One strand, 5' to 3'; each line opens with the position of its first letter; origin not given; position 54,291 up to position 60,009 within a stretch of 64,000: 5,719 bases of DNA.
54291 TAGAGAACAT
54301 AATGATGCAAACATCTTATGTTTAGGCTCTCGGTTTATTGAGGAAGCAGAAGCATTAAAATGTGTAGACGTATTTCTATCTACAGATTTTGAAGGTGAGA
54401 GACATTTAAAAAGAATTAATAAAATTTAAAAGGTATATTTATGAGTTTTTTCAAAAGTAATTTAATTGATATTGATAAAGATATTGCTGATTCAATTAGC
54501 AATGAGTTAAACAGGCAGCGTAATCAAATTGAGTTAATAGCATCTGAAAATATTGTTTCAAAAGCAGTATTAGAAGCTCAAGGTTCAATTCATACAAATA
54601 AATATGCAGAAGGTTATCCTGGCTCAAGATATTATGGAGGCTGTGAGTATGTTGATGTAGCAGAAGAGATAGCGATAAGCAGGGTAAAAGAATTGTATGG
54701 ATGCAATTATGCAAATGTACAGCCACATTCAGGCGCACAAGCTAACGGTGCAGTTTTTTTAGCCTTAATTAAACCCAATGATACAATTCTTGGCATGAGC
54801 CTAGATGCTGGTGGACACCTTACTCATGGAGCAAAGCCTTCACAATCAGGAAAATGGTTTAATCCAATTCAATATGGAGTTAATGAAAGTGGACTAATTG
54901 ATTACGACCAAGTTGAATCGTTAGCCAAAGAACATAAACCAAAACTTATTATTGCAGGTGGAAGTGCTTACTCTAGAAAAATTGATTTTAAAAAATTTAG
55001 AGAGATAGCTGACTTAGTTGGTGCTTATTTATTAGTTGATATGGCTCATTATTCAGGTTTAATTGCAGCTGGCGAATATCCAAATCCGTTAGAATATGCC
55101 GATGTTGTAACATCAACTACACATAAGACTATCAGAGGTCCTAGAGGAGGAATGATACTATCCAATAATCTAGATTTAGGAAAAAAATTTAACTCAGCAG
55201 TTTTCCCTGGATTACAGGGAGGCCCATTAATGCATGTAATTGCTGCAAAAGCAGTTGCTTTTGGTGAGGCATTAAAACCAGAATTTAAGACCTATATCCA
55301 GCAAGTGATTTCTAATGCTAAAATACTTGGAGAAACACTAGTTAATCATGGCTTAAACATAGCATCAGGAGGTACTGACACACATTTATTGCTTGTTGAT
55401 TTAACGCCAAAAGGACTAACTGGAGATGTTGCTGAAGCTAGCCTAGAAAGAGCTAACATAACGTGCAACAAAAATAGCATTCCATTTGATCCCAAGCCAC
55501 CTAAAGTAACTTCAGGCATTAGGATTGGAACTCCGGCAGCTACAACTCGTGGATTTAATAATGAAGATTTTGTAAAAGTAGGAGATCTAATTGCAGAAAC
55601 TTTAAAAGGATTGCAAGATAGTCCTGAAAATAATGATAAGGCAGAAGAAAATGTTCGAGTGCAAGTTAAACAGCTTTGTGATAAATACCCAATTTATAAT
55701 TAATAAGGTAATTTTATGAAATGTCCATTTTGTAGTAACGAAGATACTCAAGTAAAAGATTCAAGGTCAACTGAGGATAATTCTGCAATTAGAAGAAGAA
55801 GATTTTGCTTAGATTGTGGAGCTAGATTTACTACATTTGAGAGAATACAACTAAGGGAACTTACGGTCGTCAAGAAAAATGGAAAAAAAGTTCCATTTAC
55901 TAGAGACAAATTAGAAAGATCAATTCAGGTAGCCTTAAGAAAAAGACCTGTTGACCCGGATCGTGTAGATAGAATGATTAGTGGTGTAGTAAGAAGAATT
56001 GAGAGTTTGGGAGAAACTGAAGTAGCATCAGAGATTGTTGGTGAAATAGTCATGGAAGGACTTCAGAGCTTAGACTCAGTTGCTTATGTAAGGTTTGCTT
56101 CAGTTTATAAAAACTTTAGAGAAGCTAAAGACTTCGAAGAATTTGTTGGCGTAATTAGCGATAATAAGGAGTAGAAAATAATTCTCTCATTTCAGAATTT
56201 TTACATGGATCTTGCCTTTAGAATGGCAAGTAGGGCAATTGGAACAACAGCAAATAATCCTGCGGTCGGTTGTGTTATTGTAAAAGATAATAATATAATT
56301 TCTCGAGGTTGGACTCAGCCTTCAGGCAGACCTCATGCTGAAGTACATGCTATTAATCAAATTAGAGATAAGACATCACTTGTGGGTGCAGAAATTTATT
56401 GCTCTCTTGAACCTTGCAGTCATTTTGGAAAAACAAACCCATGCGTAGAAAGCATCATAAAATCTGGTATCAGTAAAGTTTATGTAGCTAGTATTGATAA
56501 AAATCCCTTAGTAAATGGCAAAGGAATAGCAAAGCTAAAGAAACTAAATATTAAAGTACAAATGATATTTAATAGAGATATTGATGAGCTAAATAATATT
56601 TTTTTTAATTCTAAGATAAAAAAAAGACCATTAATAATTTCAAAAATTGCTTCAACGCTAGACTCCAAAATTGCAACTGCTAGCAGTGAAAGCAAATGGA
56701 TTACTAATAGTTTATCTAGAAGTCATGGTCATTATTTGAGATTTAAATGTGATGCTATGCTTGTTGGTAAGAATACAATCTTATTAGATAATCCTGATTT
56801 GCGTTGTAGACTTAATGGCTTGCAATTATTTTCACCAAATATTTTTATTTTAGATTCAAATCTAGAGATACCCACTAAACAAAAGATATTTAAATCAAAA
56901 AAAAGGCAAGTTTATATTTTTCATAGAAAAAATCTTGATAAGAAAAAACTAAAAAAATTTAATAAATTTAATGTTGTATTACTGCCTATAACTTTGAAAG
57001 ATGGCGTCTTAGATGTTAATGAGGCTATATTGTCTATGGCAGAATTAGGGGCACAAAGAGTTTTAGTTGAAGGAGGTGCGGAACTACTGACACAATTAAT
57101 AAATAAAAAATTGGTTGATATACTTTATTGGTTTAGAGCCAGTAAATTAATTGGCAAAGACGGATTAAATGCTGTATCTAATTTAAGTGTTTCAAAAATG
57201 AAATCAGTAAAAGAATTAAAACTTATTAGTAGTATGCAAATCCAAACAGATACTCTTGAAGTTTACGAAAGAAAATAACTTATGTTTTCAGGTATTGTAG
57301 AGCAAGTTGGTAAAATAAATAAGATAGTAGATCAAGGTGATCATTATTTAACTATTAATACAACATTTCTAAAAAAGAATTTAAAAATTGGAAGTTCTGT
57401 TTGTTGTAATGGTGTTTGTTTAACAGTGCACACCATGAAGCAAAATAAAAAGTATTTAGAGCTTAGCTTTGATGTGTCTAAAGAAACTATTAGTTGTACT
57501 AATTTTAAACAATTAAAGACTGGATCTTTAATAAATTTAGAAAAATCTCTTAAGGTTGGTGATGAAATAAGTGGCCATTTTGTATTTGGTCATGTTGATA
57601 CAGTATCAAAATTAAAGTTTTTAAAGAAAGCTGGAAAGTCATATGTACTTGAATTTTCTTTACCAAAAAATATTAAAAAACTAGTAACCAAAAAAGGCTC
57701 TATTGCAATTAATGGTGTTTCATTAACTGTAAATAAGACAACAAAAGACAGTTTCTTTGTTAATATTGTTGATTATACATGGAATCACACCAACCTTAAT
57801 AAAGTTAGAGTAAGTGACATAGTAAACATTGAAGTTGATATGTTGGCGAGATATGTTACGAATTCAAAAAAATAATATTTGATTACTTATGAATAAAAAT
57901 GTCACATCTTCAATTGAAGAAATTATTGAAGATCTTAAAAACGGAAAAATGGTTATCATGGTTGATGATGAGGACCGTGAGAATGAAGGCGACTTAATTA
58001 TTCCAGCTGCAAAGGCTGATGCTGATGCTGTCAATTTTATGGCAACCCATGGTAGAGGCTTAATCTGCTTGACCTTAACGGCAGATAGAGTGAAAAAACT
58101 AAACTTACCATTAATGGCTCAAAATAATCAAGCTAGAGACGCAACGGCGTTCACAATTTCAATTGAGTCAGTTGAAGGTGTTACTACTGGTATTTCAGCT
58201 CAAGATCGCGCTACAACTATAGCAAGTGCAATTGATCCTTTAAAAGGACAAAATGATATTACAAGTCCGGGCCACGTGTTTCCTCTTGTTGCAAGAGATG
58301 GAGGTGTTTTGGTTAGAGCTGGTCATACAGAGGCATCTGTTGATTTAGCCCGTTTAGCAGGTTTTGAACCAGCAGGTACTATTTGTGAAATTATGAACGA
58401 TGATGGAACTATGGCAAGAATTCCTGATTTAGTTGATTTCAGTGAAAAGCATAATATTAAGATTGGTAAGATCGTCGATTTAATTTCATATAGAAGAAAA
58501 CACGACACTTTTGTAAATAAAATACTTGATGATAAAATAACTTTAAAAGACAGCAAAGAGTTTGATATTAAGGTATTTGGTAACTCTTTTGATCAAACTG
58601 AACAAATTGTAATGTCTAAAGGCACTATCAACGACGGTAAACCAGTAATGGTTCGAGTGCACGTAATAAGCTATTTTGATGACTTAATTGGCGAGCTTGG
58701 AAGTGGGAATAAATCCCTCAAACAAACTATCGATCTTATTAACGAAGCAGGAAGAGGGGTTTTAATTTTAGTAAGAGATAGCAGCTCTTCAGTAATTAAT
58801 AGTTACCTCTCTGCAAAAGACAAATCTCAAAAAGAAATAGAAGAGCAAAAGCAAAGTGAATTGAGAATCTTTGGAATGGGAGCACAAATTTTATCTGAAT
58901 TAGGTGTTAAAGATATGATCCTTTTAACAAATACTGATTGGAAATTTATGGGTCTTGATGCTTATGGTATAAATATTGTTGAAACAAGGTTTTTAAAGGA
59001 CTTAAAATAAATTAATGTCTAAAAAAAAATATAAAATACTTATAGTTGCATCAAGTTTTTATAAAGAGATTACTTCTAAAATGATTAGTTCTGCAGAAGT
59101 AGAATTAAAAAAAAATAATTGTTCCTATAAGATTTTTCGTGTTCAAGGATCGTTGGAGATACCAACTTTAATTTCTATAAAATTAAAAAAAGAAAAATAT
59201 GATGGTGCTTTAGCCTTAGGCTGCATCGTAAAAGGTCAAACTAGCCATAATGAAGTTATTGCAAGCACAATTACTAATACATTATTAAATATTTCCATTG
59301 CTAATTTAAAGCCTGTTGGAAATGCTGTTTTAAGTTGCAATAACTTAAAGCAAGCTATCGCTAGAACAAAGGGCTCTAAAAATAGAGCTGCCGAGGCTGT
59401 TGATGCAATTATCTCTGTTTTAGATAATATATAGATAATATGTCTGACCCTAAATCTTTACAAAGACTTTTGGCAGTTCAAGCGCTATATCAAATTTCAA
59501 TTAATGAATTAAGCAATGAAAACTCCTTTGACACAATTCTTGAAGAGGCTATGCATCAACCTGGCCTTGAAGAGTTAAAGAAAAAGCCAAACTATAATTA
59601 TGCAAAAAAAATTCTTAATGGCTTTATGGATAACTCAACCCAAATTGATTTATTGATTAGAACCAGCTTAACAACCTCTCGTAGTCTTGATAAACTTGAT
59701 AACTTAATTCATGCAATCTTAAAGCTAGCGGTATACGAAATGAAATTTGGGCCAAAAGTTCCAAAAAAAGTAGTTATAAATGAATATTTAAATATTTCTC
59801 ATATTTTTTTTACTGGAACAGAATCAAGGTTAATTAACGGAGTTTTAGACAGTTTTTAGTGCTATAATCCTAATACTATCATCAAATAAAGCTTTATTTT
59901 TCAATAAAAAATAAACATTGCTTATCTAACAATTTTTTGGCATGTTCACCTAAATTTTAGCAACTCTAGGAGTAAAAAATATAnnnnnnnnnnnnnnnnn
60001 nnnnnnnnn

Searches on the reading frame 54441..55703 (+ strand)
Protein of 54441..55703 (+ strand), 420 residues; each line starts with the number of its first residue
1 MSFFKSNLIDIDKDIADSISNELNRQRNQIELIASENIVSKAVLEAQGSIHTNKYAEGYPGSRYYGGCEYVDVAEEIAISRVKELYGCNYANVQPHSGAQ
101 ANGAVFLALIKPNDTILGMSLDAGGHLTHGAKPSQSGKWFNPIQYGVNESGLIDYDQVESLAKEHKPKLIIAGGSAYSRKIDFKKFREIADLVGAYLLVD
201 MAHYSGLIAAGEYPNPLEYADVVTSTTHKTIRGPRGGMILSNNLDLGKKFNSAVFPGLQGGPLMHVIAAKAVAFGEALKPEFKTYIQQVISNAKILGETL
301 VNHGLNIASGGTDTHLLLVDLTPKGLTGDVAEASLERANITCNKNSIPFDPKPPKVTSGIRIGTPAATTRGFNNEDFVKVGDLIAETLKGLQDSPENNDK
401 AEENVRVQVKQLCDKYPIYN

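Call 31: search_protein_families(library=pfam, proteins=[window:54441-55703:+], max_evalue=0.00001)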
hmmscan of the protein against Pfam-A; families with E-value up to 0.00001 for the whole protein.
window:54441-55703:+ (420 aa): 1 family
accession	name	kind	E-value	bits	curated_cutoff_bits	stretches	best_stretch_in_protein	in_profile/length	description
PF00464.25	SHMT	-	1.2e-167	558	27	1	10-384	3-399/399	Serine hydroxymethyltransferase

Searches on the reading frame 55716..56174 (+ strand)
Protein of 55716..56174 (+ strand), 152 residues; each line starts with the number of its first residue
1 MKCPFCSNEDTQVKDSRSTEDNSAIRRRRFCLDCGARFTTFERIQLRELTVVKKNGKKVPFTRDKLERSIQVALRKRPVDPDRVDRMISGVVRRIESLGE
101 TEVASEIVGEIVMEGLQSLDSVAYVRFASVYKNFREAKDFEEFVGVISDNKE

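Call 32: search_protein_families(library=pfam, proteins=[window:55716-56174:+], max_evalue=0.00001)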
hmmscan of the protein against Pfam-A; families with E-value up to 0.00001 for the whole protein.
window:55716-56174:+ (152 aa): 2 families
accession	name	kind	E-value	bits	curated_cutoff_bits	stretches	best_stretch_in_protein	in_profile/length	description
PF22811.2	Zn_ribbon_NrdR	-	1.9e-20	73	27.2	1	1-42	1-42/42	Transcriptional repressor NrdR-like, N-terminal domain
PF03477.21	ATP-cone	-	4.9e-20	72.3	25.8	1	50-136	2-87/88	ATP cone domain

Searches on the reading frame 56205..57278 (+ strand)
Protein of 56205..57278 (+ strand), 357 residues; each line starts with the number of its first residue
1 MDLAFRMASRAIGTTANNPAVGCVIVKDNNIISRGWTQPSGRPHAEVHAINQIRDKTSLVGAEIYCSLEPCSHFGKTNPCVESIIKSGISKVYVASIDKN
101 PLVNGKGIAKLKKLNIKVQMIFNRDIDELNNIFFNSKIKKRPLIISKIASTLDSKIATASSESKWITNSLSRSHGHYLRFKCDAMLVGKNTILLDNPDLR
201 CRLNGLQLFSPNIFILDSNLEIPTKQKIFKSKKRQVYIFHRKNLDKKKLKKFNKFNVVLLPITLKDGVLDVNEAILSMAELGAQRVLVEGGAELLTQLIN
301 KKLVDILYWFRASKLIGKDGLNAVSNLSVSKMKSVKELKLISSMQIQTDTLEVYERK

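Call 32: search_protein_families(library=pfam, proteins=[window:56205-57278:+], max_evalue=0.00001)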
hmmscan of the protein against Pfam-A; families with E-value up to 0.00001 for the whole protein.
window:56205-57278:+ (357 aa): 3 families
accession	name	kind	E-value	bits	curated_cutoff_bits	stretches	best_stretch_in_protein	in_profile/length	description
PF01872.23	RibD_C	-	8e-34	117.6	24.1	1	142-350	1-195/197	RibD C-terminal domain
PF00383.29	dCMP_cyt_deam_1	-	2.1e-18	66.5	25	1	1-95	8-101/102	Cytidine and deoxycytidylate deaminase zinc-binding region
PF14437.12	MafB19-deam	-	5.1e-10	39.8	27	1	12-132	16-136/142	MafB19-like deaminase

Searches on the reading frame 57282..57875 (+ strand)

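Call 32: search_protein_families(library=pfam, proteins=[window:57282-57875:+], max_evalue=0.00001)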
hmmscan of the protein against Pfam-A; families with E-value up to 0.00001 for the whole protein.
window:57282-57875:+ (197 aa): 1 family
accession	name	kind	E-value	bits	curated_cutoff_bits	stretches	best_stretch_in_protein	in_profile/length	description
PF00677.23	Lum_binding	-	6e-43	145.2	27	2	103-186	2-86/86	Lumazine binding domain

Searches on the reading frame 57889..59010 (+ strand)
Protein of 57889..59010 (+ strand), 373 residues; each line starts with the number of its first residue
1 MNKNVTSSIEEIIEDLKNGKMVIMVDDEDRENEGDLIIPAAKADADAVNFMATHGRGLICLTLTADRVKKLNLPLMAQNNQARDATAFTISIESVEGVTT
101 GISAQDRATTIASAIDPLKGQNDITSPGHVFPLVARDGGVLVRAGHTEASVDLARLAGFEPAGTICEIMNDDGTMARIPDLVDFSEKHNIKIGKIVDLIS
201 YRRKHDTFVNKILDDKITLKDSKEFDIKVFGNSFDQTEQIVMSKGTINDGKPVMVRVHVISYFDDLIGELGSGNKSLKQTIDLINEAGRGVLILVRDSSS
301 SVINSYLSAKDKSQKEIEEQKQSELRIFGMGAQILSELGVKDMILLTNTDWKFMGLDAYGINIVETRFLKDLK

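Call 32: search_protein_families(library=pfam, proteins=[window:57889-59010:+], max_evalue=0.00001)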
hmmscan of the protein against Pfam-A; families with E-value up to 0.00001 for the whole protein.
window:57889-59010:+ (373 aa): 2 families
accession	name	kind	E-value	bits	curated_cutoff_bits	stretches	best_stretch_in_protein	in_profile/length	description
PF00926.24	DHBP_synthase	-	9.5e-84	280.1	26.4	1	10-201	1-191/191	3,4-dihydroxy-2-butanone 4-phosphate synthase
PF00925.25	GTP_cyclohydro2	-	7e-29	101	23.3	1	223-366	13-163/165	GTP cyclohydrolase II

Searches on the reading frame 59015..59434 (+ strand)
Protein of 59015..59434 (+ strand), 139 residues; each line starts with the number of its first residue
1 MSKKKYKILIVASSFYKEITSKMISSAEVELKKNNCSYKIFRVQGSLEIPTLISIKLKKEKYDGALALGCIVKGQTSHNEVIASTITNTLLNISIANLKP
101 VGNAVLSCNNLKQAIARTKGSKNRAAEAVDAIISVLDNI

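Call 32: search_protein_families(library=pfam, proteins=[window:59015-59434:+], max_evalue=0.00001)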
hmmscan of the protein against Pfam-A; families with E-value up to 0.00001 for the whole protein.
window:59015-59434:+ (139 aa): 1 family
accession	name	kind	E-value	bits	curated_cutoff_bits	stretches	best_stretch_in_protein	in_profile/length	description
PF00885.24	DMRL_synthase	-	1.3e-33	116.3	26.7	1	6-136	2-135/139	6,7-dimethyl-8-ribityllumazine synthase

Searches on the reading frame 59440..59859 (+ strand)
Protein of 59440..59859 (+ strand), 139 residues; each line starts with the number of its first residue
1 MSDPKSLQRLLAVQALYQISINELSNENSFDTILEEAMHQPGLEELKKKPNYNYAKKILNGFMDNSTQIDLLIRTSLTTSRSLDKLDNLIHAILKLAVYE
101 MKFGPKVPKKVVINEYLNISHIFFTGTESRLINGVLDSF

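Call 32: search_protein_families(library=pfam, proteins=[window:59440-59859:+], max_evalue=0.00001)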
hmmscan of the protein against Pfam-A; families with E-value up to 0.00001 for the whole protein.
window:59440-59859:+ (139 aa): 1 family
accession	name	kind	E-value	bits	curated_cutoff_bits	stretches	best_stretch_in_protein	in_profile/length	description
PF01029.23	NusB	-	1.1e-27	97.4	23.1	1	8-139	3-131/133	NusB family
